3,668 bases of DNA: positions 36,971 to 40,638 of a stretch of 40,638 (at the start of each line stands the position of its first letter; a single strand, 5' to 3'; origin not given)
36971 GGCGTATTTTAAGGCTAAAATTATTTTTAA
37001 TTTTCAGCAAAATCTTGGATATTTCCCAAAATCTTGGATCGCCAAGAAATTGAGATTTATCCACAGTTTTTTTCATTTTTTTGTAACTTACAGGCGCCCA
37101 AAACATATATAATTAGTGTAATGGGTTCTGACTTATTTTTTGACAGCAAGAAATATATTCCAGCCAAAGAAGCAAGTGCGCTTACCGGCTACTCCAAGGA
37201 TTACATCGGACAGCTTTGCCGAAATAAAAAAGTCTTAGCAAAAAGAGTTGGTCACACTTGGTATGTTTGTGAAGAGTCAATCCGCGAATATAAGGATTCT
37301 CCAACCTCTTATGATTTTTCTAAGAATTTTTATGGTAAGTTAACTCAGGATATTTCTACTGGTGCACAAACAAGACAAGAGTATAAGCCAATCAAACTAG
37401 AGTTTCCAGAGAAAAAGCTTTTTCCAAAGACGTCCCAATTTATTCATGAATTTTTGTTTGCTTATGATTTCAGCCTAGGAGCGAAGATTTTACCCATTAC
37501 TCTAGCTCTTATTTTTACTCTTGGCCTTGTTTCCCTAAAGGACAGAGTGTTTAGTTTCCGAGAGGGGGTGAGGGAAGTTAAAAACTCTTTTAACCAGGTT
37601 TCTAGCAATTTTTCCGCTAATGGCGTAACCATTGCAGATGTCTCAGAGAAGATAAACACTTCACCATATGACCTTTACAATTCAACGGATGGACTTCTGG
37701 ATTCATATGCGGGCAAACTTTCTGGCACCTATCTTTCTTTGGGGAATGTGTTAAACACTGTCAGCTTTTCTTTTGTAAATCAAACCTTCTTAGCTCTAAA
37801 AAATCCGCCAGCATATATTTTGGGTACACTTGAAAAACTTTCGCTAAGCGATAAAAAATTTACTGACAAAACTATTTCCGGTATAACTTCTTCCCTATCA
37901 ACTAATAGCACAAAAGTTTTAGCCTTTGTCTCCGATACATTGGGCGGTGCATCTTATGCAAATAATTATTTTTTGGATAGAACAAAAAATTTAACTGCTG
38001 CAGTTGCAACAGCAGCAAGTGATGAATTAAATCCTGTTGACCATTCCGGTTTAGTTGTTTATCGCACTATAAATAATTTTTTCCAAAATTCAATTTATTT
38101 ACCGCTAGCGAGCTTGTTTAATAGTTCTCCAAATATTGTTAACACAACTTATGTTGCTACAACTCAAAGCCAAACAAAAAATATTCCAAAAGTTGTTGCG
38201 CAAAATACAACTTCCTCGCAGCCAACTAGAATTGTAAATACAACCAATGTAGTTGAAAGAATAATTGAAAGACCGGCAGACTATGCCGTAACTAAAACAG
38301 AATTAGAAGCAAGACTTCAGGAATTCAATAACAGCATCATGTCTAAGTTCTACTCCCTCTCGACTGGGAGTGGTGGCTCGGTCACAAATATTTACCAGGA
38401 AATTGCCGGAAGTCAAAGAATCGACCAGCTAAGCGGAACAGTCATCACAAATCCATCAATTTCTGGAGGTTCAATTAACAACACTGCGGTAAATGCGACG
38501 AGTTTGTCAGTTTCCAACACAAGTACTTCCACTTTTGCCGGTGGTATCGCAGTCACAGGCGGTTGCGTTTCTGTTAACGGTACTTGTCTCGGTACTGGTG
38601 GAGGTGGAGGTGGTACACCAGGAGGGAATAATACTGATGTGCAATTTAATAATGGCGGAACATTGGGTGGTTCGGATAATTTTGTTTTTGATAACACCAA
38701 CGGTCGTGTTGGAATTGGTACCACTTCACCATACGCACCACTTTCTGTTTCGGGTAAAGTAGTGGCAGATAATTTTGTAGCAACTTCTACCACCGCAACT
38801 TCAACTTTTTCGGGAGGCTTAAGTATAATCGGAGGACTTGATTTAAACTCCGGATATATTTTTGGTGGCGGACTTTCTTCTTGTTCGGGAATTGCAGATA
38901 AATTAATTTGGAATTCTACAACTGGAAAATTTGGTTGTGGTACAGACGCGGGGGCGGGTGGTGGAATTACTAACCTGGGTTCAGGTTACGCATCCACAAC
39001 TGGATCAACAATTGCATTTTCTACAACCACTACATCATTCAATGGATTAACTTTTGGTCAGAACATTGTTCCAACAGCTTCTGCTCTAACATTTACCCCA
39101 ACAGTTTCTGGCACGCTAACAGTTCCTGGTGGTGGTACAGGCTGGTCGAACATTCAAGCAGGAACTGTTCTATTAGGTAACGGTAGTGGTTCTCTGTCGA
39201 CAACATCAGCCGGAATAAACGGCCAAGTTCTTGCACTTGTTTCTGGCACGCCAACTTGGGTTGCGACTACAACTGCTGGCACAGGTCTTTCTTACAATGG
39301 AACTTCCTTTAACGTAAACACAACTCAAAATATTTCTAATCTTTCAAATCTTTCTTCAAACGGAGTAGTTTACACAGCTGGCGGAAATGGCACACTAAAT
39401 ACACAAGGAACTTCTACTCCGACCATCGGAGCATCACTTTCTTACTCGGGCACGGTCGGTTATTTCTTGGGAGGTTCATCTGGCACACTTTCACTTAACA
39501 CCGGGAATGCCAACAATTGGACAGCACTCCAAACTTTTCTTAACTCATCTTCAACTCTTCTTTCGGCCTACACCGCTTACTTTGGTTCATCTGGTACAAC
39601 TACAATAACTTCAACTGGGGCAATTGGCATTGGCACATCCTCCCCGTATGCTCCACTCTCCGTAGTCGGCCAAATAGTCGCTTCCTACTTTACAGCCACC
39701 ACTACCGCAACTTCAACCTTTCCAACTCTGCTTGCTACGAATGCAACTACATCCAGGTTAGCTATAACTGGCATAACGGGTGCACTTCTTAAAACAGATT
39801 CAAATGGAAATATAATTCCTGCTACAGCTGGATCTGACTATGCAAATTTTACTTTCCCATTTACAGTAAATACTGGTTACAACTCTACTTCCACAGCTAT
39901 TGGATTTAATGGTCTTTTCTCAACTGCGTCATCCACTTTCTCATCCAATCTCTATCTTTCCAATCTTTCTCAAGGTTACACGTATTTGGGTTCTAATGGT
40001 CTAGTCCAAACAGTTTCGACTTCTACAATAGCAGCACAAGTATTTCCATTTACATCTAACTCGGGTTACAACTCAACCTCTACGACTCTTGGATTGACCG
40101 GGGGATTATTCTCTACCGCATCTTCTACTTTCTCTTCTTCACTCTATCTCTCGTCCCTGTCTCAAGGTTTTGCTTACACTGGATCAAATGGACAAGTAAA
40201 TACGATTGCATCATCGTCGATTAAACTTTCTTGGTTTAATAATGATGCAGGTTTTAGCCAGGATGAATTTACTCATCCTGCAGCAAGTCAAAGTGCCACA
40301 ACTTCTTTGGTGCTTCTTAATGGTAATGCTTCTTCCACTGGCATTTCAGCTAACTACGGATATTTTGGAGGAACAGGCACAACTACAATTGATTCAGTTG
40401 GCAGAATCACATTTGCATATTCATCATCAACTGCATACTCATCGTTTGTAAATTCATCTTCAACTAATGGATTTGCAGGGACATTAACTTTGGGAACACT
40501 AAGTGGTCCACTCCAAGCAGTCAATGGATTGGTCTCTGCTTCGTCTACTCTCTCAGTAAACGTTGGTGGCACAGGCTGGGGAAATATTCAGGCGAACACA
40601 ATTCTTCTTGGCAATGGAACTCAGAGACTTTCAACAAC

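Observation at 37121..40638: Unlisted open-ended giant ORF: cytoplasmic excisionase-type HTH + one TM helix + huge repetitive Ser/Thr/Gly/Asn-rich ectodomain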

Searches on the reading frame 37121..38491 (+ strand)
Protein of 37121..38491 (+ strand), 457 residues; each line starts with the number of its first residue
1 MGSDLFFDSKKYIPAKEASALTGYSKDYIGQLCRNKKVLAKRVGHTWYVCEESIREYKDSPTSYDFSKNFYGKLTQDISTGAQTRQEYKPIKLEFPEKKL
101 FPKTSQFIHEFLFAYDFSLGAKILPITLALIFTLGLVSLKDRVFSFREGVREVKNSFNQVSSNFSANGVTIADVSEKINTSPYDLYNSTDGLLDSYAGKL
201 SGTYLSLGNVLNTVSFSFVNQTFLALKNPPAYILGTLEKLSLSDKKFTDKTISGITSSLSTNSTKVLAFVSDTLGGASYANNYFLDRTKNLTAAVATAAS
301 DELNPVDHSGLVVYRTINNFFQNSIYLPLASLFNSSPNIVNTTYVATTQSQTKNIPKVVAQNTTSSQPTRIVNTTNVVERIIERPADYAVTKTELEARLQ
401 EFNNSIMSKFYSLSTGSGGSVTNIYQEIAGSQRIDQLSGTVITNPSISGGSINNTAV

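Call 13: find_homologous_proteins(query=window:37121-38491:+, max_evalue=0.001)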
Query seq(457 aa) (457 aa): 11 proteins with E <= 0.001 among 8000 candidates.
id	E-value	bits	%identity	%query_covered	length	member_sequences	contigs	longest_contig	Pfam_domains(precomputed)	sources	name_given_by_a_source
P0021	1.1e-98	349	41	100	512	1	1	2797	-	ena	-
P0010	5.9e-72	261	36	100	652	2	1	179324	-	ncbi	ncbi:MAG: helix-turn-helix domain-containing protein, partial [Minisyncoccia bacterium]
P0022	1.1e-68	251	39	35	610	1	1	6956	PF12728.14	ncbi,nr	ncbi:MAG: hypothetical protein EXS47_02730, partial [Candidatus Zambryskibacteria bacterium]|nr:hypo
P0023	5.0e-66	242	47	39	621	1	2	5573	PF12728.14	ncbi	ncbi:MAG TPA: helix-turn-helix domain-containing protein, partial [Candidatus Paceibacterota bacteri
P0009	3.7e-61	226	46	37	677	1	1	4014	PF12728.14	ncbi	ncbi:MAG: helix-turn-helix domain-containing protein, partial [Minisyncoccia bacterium]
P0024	4.5e-56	209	49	35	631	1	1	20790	-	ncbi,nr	ncbi:MAG TPA: hypothetical protein PLZ99_02410, partial [Parcubacteria group bacterium]|nr:hypotheti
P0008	3.0e-55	206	49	35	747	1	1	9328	PF12728.14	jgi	jgi:hypothetical protein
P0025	2.5e-50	190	34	87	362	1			-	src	-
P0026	5.1e-42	163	55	37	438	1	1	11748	-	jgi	jgi:hypothetical protein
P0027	8.1e-35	139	70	17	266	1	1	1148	-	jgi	jgi:hypothetical protein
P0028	2.5e-11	62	42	11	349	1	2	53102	PF12728.14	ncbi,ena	-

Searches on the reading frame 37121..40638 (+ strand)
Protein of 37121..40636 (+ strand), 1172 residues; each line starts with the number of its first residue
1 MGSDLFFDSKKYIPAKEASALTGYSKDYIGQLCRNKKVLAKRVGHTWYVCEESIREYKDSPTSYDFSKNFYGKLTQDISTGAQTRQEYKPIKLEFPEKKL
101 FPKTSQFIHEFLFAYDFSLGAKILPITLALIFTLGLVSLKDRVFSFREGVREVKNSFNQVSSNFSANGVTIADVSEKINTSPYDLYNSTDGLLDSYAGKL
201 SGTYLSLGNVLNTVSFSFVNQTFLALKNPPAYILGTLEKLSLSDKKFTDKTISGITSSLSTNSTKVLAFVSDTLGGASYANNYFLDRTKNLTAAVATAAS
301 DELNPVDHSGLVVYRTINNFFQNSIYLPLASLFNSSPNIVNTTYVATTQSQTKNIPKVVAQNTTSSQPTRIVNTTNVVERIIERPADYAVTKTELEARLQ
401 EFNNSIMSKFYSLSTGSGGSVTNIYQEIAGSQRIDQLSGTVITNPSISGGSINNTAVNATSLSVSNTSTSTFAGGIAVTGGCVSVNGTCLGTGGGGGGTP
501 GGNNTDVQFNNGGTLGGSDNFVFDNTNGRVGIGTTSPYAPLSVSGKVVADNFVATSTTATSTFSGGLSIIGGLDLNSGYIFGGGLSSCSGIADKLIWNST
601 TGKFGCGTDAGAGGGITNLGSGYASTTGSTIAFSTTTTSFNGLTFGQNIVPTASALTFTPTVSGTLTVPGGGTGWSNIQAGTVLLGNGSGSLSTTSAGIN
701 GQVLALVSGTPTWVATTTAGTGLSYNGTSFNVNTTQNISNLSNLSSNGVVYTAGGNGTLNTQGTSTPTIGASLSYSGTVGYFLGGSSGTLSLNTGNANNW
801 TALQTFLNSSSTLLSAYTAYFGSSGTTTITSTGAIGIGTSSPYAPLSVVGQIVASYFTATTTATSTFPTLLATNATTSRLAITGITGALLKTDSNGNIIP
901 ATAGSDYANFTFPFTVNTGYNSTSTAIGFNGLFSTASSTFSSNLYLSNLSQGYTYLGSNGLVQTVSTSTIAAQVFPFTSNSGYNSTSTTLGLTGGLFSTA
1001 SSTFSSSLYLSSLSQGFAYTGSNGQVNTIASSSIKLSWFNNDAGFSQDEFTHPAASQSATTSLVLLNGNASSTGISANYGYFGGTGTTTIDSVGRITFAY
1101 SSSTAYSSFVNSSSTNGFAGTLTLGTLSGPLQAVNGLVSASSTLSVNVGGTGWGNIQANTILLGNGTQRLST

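Call 4: search_protein_families(library=pfam, proteins=[window:37121-40638:+], max_evalue=1)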
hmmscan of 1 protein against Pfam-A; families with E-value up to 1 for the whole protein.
window:37121-40638:+ (1172 aa): 1 family
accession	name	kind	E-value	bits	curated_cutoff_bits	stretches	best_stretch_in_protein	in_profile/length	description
PF12728.13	HTH_17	-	0.0047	17.6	27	1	16-59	5-48/51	Helix-turn-helix domain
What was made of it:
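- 37142..37300 (+): MerR/excisionase-type winged helix-turn-helix (HTH_17-like), aa 8-60. The recognition helix is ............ and the wing is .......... Net charge is +6. Call 4 (HTH_17, aa 16-59).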

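Call 9: find_homologous_proteins(query=window:37121-40638:+, max_evalue=0.00001)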
Query window:37121-40638:+ (1172 aa): 20 proteins with E <= 0.00001 among 8000 candidates.
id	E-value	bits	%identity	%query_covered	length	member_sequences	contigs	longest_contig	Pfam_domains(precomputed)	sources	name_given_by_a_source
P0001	1.9e-234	799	47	24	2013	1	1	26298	-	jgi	jgi:hypothetical protein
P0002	4.2e-198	679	47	26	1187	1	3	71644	-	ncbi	ncbi:MAG: helix-turn-helix domain-containing protein, partial [Minisyncoccia bacterium]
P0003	6.2e-181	622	47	69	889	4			-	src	-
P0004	1.1e-136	476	39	48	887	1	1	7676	-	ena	-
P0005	1.6e-133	465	42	46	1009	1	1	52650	PF12728.14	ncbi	ncbi:MAG: hypothetical protein CEO12_256, partial [Parcubacteria group bacterium Gr01-1014_46]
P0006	1.0e-122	429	40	50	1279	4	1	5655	-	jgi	jgi:hypothetical protein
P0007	1.3e-109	386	41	41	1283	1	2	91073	-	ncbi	ncbi:MAG: hypothetical protein WCK48_03930, partial [bacterium]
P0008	3.4e-88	315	41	23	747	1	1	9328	PF12728.14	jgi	jgi:hypothetical protein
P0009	5.8e-86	308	47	24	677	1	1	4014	PF12728.14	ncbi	ncbi:MAG: helix-turn-helix domain-containing protein, partial [Minisyncoccia bacterium]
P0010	3.5e-81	292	34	62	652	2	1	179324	-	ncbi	ncbi:MAG: helix-turn-helix domain-containing protein, partial [Minisyncoccia bacterium]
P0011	1.2e-51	194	39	17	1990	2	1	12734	PF16403.12,PF13884.12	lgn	-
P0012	6.3e-39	152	42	8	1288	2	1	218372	PF13884.12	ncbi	ncbi:MAG: tail fiber domain-containing protein [Patescibacteria group bacterium]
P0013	6.7e-33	132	42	7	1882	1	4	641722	PF16403.12,PF13884.12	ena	-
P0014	9.1e-30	122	43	9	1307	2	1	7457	PF21722.5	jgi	jgi:hypothetical protein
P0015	4.6e-29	119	50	6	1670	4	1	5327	PF21722.5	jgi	jgi:hypothetical protein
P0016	1.4e-17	81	52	7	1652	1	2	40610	-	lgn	-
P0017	3.5e-15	73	25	42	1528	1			PF16403.12,PF13884.12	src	-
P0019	9.8e-8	49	35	7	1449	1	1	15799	-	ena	-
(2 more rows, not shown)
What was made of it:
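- On MerR/excisionase winged-helix superfamily (Pfam HTH_17): Precomputed PF12728 is listed for several homologues (calls 9, 13).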

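Call 15: search_protein_families(library=pfam, proteins=[P0011, P0013, P0017, P0012, P0001], max_evalue=0.01)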
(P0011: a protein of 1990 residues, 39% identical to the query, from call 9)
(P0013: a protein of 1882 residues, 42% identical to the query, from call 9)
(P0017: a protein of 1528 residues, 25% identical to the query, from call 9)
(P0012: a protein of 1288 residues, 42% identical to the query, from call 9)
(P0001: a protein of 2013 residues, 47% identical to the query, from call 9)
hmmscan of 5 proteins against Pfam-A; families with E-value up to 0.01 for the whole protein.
P0011 (1990 aa): 2 families
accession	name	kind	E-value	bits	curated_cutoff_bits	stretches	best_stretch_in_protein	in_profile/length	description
PF13884.11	Peptidase_S74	-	1.3e-13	51.5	22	2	1572-1625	1-57/58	Chaperone of endosialidase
PF16403.11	Bact_surface_Ig-like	-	4e-07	30.4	27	1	1906-1988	1-71/71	Bacterial surface protein, Ig-like domain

P0013 (1882 aa): 5 families
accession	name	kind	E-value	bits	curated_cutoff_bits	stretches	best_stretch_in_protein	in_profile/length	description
PF16403.11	Bact_surface_Ig-like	-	8.3e-33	112.7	27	2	1787-1859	1-71/71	Bacterial surface protein, Ig-like domain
PF13884.11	Peptidase_S74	-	6.7e-16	58.8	22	2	1362-1416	1-55/58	Chaperone of endosialidase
PF02494.22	HYR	-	4e-05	24.3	21.7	1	1685-1765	2-80/81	HYR domain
PF18981.6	InlK_D3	-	0.0028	18.1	25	0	1733-1762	41-70/75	Internalin K domain (D3/D4)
PF12728.13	HTH_17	-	0.0091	16.7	27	0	13-56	2-45/51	Helix-turn-helix domain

P0017 (1528 aa): 4 families
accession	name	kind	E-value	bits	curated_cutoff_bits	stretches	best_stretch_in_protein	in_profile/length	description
PF13884.11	Peptidase_S74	-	1.1e-11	45.3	22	1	1207-1261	1-57/58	Chaperone of endosialidase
PF16403.11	Bact_surface_Ig-like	-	9.5e-10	38.8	27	1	1395-1472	1-70/71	Bacterial surface protein, Ig-like domain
PF02494.22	HYR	-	0.00016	22.4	21.7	1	1389-1471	2-79/81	HYR domain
PF12728.13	HTH_17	-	0.0042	17.8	27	1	10-57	1-48/51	Helix-turn-helix domain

P0012 (1288 aa): 2 families
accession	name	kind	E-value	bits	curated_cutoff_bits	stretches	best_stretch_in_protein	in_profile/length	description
PF13884.11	Peptidase_S74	-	1.7e-10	41.5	22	1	1047-1103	1-56/58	Chaperone of endosialidase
PF18355.7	DUF5607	-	0.0012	19.7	25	0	291-314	3-26/65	Domain of unknown function (DUF5607)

P0001 (2013 aa): 2 families
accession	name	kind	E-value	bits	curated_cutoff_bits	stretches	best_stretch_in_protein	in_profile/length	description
PF05362.19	Lon_C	-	5.3e-05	23.3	21.1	0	1371-1413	30-71/205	Lon protease (S16) C-terminal proteolytic domain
PF12728.13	HTH_17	-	0.0042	17.8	27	1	12-59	1-48/51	Helix-turn-helix domain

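Call 36: search_protein_families(library=ncbifam, proteins=[window:37121-40636:+, P0013], max_evalue=0.01)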
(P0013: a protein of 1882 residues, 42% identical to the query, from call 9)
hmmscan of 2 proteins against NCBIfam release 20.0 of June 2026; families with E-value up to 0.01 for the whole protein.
window:37121-40636:+ (1172 aa): 1 family
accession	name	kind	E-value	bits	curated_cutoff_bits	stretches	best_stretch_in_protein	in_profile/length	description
NF008070.2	PRK10807.1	equivalog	0.0065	15.2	525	1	270-406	370-509/542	intermembrane transport protein PqiB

P0013 (1882 aa): 1 family
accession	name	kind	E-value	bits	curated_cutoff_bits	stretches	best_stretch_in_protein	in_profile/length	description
NF033932.1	LapB_rpt_80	domain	0.0013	18.9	45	0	1834-1861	1-28/83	LapB repeat-containing protein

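Call 47: search_protein_families(library=phrogs, proteins=[window:37121-40636:+], max_evalue=0.001)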
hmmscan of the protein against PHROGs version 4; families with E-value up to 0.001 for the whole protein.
window:37121-40636:+ (1172 aa): 0 families

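Call 54: search_protein_families(library=pfam, proteins=[P0014, P0015, P0016, P0019], max_evalue=0.001)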
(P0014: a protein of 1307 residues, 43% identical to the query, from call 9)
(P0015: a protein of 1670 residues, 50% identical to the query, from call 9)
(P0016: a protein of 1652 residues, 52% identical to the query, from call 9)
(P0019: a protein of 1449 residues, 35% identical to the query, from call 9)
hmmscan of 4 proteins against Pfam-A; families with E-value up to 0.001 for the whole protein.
P0014 (1307 aa): 1 family
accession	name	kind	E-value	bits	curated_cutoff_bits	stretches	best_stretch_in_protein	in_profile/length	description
PF21722.4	Gly_rich_2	-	1.2e-08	35.7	24.3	1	233-440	3-224/226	Glycine-rich domain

P0015 (1670 aa): 1 family
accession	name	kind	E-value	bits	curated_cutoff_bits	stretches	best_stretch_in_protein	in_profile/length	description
PF21722.4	Gly_rich_2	-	1.3e-07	32.3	24.3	1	656-863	2-224/226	Glycine-rich domain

P0016 (1652 aa): 0 families

P0019 (1449 aa): 0 families

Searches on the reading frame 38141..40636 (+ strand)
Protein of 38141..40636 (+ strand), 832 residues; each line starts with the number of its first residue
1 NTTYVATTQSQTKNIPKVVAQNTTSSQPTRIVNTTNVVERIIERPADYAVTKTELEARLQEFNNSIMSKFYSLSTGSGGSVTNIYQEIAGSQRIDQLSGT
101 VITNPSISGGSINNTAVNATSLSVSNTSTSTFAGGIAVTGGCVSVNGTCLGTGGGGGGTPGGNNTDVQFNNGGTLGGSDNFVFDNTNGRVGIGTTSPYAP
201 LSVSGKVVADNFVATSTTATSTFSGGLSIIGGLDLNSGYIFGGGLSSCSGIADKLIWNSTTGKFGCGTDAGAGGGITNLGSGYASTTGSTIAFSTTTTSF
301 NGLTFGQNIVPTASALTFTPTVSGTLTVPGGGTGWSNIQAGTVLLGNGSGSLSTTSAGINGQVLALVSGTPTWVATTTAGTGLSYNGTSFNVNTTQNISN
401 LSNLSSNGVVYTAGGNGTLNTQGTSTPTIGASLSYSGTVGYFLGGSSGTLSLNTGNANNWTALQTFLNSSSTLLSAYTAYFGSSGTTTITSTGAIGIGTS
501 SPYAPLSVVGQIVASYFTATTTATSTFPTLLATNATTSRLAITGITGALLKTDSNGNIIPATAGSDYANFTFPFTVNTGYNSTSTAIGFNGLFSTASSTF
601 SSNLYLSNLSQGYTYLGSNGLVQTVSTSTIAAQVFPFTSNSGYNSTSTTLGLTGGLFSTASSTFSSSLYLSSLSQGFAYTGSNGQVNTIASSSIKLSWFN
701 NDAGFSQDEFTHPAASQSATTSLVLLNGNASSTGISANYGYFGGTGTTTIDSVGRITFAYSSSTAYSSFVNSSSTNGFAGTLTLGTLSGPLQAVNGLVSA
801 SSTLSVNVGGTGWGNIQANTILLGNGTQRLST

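Call 48: search_solved_structures(query=window:38141-40636:+, max_evalue=1, show_alignments=3)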
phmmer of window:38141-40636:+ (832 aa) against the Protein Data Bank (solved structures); distinct sequences matched with E-value up to 1: 0.
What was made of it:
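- The visible ectodomain has no Pfam, PHROG or PDB match (calls 4, 47, 48).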

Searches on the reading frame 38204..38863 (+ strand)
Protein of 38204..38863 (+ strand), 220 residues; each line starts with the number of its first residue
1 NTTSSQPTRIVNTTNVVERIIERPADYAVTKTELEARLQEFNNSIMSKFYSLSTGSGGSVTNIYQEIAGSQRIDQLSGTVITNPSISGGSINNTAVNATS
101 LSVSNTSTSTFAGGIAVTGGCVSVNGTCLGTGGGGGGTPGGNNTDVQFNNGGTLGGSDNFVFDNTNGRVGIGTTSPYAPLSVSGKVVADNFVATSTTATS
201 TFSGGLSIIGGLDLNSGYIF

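Call 70: predict_structure(alignment_id=A2)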
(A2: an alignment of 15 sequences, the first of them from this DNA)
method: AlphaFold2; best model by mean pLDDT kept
length: 220 residues; sequences in the alignment: 15
mean_pLDDT: 54.8   pTM: 0.26
mean pLDDT of the five models: 54.8, 54.2, 50.7, 49.6, 49.1
residues with pLDDT >= 90: 0; 70-90: 50; 50-70: 65; < 50: 105
segments of 3 or more residues with pLDDT < 50: 1-20, 54-66, 133-145, 148-157, 175-220
pLDDT, mean of each block of 10 residues (from residue 1): 40 45 63 80 75 50 49 69 77 77 63 61 63 47 47 47 55 48 37 35 36 41
secondary structure, 60 per line:
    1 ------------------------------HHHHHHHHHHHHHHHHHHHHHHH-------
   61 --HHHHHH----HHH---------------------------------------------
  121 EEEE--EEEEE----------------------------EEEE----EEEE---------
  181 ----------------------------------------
elements in order: H31-53 H63-68 E121-124 E127-131 E160-163 E168-171
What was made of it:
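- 38246..38470 (+): Conserved stalk (aa 376-450): VVERIIE, a predicted helix (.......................), then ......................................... Call 70 (helix is the only part with pLDDT 75-80).
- On Tail-fibre-like proteins with a Peptidase_S74 intramolecular chaperone: The monomer AF2 model of aa 362-581 has pLDDT 54.8 (call 70).
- Its AF2 monomer model is poor, pLDDT 54.8 (call 70).
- Tried and rejected: That is too poor to fold-search (call 70).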
